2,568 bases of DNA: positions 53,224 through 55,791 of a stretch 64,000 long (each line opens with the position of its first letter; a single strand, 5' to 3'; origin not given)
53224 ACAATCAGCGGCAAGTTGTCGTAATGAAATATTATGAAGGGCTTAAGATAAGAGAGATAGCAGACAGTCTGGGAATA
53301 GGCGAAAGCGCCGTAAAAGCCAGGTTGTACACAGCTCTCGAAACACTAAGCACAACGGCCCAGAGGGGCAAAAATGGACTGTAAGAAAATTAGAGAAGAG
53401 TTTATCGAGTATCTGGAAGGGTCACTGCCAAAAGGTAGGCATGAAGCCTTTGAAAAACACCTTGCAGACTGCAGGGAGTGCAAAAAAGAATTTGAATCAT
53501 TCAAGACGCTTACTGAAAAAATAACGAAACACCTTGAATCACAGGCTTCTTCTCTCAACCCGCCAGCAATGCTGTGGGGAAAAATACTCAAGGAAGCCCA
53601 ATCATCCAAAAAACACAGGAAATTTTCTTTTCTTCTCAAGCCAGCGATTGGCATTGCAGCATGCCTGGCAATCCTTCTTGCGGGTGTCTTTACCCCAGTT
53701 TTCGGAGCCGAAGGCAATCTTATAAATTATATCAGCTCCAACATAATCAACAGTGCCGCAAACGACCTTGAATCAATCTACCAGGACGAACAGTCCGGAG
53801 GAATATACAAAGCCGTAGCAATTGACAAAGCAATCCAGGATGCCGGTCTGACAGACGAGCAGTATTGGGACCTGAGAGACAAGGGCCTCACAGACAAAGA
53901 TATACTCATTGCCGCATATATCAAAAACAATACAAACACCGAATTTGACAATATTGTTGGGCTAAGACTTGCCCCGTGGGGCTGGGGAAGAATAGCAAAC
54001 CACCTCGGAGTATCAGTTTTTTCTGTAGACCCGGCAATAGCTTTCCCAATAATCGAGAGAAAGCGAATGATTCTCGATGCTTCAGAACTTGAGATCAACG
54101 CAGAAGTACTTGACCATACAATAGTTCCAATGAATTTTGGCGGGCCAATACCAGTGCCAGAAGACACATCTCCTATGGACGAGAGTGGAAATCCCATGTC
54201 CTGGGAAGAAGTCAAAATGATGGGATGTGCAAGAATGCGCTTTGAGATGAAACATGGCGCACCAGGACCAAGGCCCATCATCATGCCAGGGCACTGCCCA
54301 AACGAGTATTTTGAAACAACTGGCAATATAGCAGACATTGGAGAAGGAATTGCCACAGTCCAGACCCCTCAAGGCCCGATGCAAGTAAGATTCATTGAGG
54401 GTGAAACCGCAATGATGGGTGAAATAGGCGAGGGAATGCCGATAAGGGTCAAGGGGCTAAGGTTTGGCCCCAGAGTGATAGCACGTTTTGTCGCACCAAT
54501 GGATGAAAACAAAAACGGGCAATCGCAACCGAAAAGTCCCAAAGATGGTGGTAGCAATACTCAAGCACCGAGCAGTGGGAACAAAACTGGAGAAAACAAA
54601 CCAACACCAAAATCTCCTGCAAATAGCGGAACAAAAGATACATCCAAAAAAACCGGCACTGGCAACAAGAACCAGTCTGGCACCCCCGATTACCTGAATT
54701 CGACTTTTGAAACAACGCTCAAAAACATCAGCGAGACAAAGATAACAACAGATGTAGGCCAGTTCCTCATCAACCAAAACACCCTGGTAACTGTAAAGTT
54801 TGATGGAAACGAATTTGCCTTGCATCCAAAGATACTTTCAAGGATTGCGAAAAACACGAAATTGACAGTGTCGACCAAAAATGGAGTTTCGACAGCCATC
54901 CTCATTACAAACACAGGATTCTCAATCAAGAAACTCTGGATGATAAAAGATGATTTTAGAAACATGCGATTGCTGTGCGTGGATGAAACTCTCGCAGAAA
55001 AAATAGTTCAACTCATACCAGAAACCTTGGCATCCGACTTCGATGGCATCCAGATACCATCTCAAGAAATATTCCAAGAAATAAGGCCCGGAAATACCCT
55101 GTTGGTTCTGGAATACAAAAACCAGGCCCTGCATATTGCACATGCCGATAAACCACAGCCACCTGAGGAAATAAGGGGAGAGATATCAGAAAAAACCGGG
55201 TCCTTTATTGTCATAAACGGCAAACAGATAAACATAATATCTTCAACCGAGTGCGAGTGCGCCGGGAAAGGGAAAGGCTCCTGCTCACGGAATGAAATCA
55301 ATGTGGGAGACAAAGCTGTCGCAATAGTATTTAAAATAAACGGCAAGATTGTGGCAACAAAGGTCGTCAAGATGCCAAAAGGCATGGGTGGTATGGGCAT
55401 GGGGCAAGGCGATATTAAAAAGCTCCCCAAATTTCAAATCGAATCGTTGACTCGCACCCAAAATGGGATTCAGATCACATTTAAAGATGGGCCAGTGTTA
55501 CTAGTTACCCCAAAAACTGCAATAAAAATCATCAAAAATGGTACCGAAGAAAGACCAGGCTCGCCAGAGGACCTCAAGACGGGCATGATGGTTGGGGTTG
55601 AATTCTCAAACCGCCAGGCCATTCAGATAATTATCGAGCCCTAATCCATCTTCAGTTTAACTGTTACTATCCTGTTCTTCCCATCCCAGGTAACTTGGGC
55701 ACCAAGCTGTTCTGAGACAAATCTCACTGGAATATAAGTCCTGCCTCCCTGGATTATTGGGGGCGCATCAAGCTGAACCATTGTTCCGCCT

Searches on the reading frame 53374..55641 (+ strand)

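Call 48: search_protein_families(library=pfam, proteins=[window:53374-55641:+], max_evalue=0.1)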
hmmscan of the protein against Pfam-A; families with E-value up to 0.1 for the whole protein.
window:53374-55641:+ (756 aa): 2 families
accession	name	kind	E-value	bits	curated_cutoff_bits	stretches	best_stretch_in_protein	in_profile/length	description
PF13490.11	zf-HC2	-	9.4e-07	29.3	22.2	1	3-36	1-34/35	Putative zinc-finger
PF18914.6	DUF5666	-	0.024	15.3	27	0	601-664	1-59/60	Domain of unknown function (DUF5666)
